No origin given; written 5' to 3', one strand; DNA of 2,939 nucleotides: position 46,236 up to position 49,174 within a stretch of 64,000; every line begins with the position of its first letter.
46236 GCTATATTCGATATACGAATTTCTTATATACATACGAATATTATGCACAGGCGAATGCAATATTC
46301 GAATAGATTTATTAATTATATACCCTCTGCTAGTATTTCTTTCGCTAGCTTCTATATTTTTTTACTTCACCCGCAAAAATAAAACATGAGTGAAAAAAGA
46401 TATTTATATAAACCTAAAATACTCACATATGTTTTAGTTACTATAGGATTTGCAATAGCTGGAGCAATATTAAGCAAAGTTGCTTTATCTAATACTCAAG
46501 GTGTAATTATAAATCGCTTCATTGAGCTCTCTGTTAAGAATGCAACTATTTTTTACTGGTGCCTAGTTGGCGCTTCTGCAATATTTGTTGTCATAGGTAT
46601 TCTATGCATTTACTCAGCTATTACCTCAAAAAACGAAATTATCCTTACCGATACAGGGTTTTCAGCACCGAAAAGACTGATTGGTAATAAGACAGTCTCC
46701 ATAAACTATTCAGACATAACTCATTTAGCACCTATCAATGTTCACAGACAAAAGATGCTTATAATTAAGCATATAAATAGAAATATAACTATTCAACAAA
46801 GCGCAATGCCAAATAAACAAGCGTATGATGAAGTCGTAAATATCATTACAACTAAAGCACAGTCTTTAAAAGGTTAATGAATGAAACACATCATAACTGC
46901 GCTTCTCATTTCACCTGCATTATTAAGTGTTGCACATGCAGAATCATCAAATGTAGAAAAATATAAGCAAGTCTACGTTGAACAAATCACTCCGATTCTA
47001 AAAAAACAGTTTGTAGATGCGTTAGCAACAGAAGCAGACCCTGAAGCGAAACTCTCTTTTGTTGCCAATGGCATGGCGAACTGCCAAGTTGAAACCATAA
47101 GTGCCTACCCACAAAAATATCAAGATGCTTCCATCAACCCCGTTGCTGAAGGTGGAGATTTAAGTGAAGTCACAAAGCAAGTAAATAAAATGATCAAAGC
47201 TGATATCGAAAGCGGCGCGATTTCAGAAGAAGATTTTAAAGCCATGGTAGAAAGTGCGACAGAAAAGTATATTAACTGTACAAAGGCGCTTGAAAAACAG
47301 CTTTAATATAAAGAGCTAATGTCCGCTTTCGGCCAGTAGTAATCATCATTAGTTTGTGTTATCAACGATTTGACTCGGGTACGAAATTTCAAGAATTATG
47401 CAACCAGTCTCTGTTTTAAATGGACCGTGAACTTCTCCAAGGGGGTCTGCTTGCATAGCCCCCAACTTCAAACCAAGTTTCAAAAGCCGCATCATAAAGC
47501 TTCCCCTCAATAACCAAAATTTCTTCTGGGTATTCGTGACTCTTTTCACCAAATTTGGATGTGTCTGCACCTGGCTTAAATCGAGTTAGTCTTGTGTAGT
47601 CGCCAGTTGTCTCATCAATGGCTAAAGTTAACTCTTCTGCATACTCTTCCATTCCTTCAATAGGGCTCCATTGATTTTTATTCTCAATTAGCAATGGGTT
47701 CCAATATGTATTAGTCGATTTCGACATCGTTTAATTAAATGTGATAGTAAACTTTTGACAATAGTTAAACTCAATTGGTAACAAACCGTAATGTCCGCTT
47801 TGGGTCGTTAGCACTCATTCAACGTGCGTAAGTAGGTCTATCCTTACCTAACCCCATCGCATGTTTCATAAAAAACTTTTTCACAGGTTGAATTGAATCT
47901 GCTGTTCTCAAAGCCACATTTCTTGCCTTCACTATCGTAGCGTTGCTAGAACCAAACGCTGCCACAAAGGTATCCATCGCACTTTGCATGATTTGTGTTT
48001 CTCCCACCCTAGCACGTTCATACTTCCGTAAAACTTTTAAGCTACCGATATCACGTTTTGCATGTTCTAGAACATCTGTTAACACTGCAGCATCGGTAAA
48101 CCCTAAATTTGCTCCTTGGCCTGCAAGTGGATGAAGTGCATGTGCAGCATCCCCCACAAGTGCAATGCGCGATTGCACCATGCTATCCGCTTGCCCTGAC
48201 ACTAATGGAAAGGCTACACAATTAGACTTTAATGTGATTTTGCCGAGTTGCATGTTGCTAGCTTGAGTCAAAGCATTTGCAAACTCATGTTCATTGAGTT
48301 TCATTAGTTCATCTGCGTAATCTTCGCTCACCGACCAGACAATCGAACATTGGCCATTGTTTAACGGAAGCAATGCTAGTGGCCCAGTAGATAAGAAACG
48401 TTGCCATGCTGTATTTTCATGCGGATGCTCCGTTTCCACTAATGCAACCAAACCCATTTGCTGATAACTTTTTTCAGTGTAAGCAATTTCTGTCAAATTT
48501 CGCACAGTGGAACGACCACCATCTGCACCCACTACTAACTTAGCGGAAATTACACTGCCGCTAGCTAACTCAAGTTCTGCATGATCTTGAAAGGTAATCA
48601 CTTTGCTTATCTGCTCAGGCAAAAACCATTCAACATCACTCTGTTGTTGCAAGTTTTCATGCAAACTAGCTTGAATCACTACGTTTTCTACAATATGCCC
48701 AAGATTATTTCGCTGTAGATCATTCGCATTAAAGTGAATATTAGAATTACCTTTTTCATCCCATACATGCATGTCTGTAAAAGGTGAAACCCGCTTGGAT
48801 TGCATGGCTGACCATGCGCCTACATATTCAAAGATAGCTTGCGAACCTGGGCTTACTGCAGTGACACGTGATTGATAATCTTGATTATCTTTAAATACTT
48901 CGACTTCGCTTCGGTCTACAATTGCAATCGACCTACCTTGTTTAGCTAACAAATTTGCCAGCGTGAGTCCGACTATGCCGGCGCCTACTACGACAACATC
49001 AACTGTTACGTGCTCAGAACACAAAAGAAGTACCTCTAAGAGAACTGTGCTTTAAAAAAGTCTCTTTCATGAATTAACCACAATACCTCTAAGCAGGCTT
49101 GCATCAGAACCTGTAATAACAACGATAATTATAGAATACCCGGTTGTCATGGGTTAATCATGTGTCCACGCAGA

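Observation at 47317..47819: Cupin-like gene split at a C5/G5 homopolymer and bracketed by ~32-bp direct repeats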

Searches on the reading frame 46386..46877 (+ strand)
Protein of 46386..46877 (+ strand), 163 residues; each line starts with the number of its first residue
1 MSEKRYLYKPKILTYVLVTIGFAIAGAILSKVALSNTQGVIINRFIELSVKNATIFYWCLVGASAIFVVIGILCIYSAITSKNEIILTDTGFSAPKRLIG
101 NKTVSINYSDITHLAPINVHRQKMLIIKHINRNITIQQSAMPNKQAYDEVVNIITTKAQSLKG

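Call 5: search_protein_families(library=pfam, proteins=[window:46386-46877:+], max_evalue=0.1)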
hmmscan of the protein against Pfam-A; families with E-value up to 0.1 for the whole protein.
window:46386-46877:+ (163 aa): 2 families
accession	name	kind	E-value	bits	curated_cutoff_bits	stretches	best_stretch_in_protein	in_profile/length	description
PF20794.3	bPH_7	-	0.0061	16.5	25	1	60-154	30-123/135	Bacterial PH domain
PF23188.1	THU_Piezo1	-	0.07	13.7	27.2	0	13-124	7-114/121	Piezo1-like, transmembrane helical unit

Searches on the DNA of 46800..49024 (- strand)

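Call 24: build_rna_model(alignment_id=A3, structure=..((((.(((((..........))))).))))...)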
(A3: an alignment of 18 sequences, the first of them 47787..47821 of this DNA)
Model R1 built from alignment A3 (18 sequences, 35 columns); structure: as given.
model positions 35; base pairs 9; branch points 0; effective number of sequences 18; information 1.193 bits per position. Calibrated on 0.2 Mb of random sequence (short: E-values are rough).
structure used (alignment columns):
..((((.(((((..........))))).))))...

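Call 26: search_with_rna_model(model_id=R1, source=window, filters=off, max_evalue=10)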
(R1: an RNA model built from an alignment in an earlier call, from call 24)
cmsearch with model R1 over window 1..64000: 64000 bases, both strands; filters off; matches with E-value up to 10: 12.
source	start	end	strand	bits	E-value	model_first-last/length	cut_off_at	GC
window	47787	47821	-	49.3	5.6e-13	1-35/35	no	0.49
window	47315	47349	-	41.4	2.3e-10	1-35/35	no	0.46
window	22092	22123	-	17.3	0.019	1-35/35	no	0.34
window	22093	22124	+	13.8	0.28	1-35/35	no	0.31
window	33909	33928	+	12.1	0.98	1-35/35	no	0.4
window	56956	56975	-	11.1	2.1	1-35/35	no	0.3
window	47316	47350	+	10.7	3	1-35/35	no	0.43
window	43089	43116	+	10.3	4.1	1-35/35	no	0.43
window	8060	8077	-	10.1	4.5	1-35/35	no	0.22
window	14773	14794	-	9.7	6.2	1-35/35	no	0.5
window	16232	16250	+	9.6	6.6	1-35/35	no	0.26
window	36282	36301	+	9.3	8.7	1-35/35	no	0.25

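Call 27: search_with_rna_model(model_id=R1, sources=[L001, L002, L003, L004, L005, L006, L007, L008, L009, L010, L011, L012, L013, L014, L015, L016, L017, L018], max_evalue=1)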
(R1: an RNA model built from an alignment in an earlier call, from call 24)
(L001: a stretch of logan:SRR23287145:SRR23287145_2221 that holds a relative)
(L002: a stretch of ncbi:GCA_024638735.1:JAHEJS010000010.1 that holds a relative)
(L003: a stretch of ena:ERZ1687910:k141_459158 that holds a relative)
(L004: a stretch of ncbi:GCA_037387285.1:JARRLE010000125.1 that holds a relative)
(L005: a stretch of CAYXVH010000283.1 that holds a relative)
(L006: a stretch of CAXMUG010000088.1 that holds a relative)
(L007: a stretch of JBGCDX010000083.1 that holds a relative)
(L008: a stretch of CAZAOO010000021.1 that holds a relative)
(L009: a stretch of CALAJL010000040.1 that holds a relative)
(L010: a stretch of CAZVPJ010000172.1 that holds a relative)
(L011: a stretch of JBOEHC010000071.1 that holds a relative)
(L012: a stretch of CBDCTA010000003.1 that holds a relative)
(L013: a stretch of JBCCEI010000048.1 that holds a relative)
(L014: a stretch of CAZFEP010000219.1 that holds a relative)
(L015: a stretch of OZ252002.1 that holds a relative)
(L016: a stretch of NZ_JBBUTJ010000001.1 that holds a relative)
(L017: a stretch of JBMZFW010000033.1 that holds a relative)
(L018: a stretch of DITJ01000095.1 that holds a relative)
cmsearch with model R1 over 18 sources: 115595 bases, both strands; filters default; matches with E-value up to 1: 32.
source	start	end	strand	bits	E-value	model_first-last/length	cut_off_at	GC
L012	5566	5600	+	52.8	7.3e-14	1-35/35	no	0.46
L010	2710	2744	+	52.8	7.4e-14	1-35/35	no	0.46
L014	2262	2296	+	51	3e-13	1-35/35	no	0.43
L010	3190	3224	+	50.6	3.9e-13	1-35/35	no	0.43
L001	2907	2941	+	49.3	1e-12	1-35/35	no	0.49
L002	2907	2941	+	49.3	1e-12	1-35/35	no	0.49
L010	3576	3610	+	48.3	2.3e-12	1-35/35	no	0.51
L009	5238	5272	+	47.9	3e-12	1-35/35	no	0.46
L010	3107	3141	+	47.6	3.6e-12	1-35/35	no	0.43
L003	1681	1715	+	47.5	4.1e-12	1-35/35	no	0.46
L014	1164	1198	+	47.4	4.4e-12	1-35/35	no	0.37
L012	5205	5239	+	44.2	5e-11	1-35/35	no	0.37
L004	1706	1740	+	42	2.6e-10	1-35/35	no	0.4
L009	5661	5695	+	41.4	4.2e-10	1-35/35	no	0.43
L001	3381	3415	+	41.4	4.2e-10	1-35/35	no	0.46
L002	3379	3413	+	41.4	4.2e-10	1-35/35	no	0.46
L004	2175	2209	+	41.3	4.3e-10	1-35/35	no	0.46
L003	2152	2186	+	41.2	4.9e-10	1-35/35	no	0.43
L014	1541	1575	+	40.9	5.9e-10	1-35/35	no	0.49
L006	3640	3674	+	40.8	6.6e-10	1-35/35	no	0.34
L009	5660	5694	-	29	5.1e-06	1-35/35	no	0.43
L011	5304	5325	+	28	1.1e-05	1-22/35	3'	0.41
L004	1705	1739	-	27.1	2.2e-05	1-35/35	no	0.37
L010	3106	3140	-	26.7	2.8e-05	1-35/35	no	0.46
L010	3575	3609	-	26.3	3.9e-05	1-35/35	no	0.51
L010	3189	3223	-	23.2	0.0004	1-35/35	no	0.43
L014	2261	2295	-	23.2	0.0004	1-35/35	no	0.43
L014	1540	1574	-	22.9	0.00051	1-35/35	no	0.49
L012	5565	5599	-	22.7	0.00059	1-35/35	no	0.43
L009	5237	5271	-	20.9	0.0022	1-35/35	no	0.46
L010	2709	2743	-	19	0.01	1-35/35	no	0.46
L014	1163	1197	-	15.7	0.12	1-35/35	no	0.37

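Call 31: search_rna_families(sources=[L116, L031, L133, L010, L014, L046, L137], threshold=evalue, max_evalue=0.1)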
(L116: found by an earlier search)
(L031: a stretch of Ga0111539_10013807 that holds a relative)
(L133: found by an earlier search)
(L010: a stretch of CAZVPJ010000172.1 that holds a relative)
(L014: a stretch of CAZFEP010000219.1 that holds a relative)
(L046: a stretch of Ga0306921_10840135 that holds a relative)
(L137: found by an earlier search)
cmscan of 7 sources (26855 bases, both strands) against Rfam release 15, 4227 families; matches with E-value up to 0.1: 2.
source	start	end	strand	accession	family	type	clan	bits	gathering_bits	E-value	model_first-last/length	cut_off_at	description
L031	66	147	+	RF00005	tRNA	Gene; tRNA;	CL00001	55.5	29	1.3e-09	1-71/71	no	tRNA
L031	6335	6421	-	RF02353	BjrC68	Gene; sRNA;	-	22.3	39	0.091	1-82/82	no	Bradyrhizobiaceae sRNA BjrC68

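Call 32: search_rna_families(source=window, start=46800, end=48200, threshold=evalue, max_evalue=1)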
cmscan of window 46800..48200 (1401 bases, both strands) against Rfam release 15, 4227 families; matches with E-value up to 1: 0.
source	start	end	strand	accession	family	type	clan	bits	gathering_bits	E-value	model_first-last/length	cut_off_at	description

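Call 43: search_with_rna_model(model_id=R1, sources=[L139, L140, L141, L142, L143, L099, L060, L043, L112], max_evalue=0.1)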
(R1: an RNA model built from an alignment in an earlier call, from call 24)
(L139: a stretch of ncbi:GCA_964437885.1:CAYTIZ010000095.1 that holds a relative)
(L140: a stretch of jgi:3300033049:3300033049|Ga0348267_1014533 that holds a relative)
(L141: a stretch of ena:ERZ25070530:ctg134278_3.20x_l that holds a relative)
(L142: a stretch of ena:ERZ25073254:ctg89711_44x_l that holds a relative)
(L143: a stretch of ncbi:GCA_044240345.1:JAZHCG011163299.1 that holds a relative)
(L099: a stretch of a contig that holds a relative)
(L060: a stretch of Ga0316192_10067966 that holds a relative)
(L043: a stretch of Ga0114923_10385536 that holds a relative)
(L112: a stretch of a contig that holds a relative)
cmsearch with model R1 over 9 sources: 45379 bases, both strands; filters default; matches with E-value up to 0.1: 19.
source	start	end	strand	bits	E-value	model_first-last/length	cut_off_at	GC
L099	24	58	-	45.5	7.2e-12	1-35/35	no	0.49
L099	3326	3360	-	45.4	7.8e-12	1-35/35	no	0.43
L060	2026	2060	-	43.4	3.5e-11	1-35/35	no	0.46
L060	2465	2499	+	43.3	3.9e-11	1-35/35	no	0.51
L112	3142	3176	+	40.5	3.2e-10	1-35/35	no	0.51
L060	2027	2061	+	39.4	7.2e-10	1-35/35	no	0.49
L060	2464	2498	-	38.6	1.4e-09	1-35/35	no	0.49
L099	3243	3277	-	37.7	2.7e-09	1-35/35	no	0.46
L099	813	847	-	36.9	5e-09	1-35/35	no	0.43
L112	3141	3175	-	32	2e-07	1-35/35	no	0.49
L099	25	59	+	31.8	2.4e-07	1-35/35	no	0.46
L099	1842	1876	-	31.5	2.9e-07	1-35/35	no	0.49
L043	3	35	+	29.6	1.3e-06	3-35/35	no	0.39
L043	1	34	-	24.9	4.3e-05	1-34/35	3'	0.44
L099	3327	3361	+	24.3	6.7e-05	1-35/35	no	0.46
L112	1508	1531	+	23.8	0.0001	6-29/35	no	0.62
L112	3205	3225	+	20.6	0.0012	8-28/35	no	0.57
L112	2313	2347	+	17.7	0.011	1-35/35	no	0.54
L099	1843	1877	+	16.8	0.021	1-35/35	no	0.49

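Call 55: search_with_rna_model(model_id=R1, sources=[L159, L160, L144, L145, L146, L147, L148, L149, L150, L151, L152, L153, L154, L155, L156, L157, L158], max_evalue=0.01)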
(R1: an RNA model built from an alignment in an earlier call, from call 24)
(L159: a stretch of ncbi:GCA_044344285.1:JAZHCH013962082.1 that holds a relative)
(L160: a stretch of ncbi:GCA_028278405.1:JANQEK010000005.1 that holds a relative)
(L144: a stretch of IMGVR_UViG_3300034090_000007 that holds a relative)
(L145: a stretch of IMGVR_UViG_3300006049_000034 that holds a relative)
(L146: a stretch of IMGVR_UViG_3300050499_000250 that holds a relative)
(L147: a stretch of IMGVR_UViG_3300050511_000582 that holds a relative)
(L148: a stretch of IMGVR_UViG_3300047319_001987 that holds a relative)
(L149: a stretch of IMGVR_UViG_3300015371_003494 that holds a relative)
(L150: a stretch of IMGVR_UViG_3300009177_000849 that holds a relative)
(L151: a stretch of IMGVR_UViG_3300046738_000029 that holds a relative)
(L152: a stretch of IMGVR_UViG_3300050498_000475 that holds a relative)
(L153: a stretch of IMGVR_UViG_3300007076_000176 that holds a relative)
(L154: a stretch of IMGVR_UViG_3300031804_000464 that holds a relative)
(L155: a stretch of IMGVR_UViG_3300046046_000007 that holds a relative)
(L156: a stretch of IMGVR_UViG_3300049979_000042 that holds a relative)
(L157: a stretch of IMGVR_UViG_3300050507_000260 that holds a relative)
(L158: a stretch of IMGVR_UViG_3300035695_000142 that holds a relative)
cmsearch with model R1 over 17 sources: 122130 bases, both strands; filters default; matches with E-value up to 0.01: 48.
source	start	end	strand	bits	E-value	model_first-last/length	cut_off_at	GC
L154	7134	7168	-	44.6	3.9e-11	1-35/35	no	0.46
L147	712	746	-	41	6e-10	1-35/35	no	0.51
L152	34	68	-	40.6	8e-10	1-35/35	no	0.54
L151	92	126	+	40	1.3e-09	1-35/35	no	0.57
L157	103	137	-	39.4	2e-09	1-35/35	no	0.54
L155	467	501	-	38.9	2.9e-09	1-35/35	no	0.51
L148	395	429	+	38.2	4.8e-09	1-35/35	no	0.54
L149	271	305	-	37.3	9.6e-09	1-35/35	no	0.54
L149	2623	2657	-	37.2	1e-08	1-35/35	no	0.49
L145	4979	5013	+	35.7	3.2e-08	1-35/35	no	0.51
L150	243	277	-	35.5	3.7e-08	1-35/35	no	0.54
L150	6371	6407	+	35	5.7e-08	1-35/35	no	0.51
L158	10138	10172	-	34.5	7.9e-08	1-35/35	no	0.57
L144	6455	6489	+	34.3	9.7e-08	1-35/35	no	0.54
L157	924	958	+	32.9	2.7e-07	1-35/35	no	0.54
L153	3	30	-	32.6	3.5e-07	4-31/35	no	0.5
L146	5861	5895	+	32.3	4.4e-07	1-35/35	no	0.46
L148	935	969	+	31.2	9.9e-07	1-35/35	no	0.63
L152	35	69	+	30.1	2.3e-06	1-35/35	no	0.57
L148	1330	1364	+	29.5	3.6e-06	1-35/35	no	0.57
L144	6454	6488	-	28.9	5.6e-06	1-35/35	no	0.51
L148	305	339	+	28.6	7.2e-06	1-35/35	no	0.57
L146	5860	5894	-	26.8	2.7e-05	1-35/35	no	0.46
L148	394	428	-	26.8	2.9e-05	1-35/35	no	0.57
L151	3877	3900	+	26.6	3.4e-05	6-29/35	no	0.58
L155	468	502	+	26.3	4.1e-05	1-35/35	no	0.51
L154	7135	7169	+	25.6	7e-05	1-35/35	no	0.43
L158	10139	10173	+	25.4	7.9e-05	1-35/35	no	0.54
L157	968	1003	-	25.3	8.5e-05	1-35/35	no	0.5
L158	10053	10076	-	24.8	0.00013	6-29/35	no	0.58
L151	681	715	+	24.5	0.00016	1-35/35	no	0.57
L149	272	306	+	24.2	0.0002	1-35/35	no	0.57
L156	8838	8865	-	23.3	0.0004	4-31/35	no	0.46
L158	8541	8564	-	23.2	0.00043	6-29/35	no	0.67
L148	1374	1409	-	23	0.00048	1-35/35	no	0.58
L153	1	34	+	22.6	0.00066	2-35/35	5'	0.5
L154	7181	7216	+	21.8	0.0013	1-35/35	no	0.58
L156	8838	8865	+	21.5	0.0015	4-31/35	no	0.46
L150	6327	6362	+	21.3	0.0018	1-35/35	no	0.58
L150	288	323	-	21.2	0.0019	1-35/35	no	0.56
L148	304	338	-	21.1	0.0021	1-35/35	no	0.57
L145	4889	4922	+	21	0.0023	1-35/35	no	0.47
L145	4933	4968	+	20.7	0.0028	1-35/35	no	0.56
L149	2624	2658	+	20.4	0.0035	1-35/35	no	0.49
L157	923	957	-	20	0.0049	1-35/35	no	0.57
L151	3826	3861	+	19.8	0.0055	1-35/35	no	0.56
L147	713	747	+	19.7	0.0061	1-35/35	no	0.51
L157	969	1004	+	19.4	0.0074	1-35/35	no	0.47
